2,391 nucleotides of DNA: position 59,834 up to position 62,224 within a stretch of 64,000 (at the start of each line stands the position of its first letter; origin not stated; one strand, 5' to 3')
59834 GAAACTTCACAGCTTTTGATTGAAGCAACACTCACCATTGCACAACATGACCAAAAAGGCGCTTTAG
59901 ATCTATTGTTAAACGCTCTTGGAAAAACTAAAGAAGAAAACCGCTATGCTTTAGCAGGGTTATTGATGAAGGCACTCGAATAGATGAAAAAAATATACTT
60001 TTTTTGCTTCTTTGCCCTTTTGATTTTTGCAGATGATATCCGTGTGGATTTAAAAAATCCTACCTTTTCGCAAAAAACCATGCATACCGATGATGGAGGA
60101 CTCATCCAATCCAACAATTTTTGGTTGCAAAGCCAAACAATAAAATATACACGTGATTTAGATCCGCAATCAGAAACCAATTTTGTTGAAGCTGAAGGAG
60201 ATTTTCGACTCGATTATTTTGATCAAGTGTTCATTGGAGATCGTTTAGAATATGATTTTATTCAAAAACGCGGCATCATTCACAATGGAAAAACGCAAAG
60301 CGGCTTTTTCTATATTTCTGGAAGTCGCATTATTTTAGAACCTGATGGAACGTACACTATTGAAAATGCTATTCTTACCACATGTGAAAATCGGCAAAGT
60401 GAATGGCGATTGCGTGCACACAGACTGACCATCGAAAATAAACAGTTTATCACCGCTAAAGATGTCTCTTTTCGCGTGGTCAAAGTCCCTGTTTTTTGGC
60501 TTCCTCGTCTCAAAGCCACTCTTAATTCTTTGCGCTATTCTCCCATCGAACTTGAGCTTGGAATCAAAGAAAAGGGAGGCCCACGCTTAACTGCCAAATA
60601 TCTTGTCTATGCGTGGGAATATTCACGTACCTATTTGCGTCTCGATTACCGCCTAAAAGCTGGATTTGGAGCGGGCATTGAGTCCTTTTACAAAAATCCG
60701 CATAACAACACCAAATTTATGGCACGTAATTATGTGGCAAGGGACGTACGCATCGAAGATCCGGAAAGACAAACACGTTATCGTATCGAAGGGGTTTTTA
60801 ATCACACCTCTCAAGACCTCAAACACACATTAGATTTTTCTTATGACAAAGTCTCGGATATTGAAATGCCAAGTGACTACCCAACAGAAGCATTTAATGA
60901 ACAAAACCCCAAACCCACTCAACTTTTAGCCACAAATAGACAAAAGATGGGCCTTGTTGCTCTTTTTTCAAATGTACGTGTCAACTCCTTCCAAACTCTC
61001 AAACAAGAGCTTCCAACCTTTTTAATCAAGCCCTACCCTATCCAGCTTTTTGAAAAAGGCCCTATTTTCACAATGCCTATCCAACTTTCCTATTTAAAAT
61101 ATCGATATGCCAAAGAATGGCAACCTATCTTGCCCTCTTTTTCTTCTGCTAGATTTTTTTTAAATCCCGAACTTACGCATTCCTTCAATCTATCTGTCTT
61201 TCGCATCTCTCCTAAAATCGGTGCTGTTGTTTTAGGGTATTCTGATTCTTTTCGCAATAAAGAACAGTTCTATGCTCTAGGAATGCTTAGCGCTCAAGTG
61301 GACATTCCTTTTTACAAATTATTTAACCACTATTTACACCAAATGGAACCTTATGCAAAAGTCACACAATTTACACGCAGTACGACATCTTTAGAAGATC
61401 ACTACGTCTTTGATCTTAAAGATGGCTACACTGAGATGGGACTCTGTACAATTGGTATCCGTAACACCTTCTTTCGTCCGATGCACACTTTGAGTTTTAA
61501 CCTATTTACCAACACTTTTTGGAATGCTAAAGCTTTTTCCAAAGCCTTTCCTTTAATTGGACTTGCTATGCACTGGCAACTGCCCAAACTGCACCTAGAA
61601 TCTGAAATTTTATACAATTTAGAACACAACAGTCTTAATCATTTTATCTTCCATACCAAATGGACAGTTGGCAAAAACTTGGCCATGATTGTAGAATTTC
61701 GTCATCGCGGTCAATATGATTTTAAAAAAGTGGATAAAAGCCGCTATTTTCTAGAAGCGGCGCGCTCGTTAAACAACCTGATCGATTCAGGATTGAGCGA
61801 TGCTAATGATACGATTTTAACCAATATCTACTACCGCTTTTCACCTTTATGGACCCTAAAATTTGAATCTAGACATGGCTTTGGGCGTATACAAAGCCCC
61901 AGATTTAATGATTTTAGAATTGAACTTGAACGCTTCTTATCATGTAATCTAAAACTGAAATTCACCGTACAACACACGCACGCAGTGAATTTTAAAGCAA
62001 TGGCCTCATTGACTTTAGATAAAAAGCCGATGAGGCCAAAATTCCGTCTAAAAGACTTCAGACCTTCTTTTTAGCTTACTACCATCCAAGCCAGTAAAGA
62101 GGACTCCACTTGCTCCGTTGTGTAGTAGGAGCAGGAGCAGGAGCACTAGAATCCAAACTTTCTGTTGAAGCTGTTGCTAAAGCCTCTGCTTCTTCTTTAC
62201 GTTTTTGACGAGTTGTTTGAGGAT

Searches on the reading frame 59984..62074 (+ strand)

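Call 33: search_protein_families(library=pfam, proteins=[window:59984-62074:+], max_evalue=0.001)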
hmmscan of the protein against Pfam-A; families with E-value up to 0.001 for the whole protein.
window:59984-62074:+ (696 aa): 0 families

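Call 73: search_protein_families(library=pfam, proteins=[window:59984-62074:+], max_evalue=0.5)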
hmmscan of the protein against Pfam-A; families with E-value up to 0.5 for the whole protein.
window:59984-62074:+ (696 aa): 1 family
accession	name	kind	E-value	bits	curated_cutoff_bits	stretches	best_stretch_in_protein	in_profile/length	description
PF17071.10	Capsid_VP7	-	0.033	13.9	26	1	290-330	167-207/283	Outer capsid protein VP7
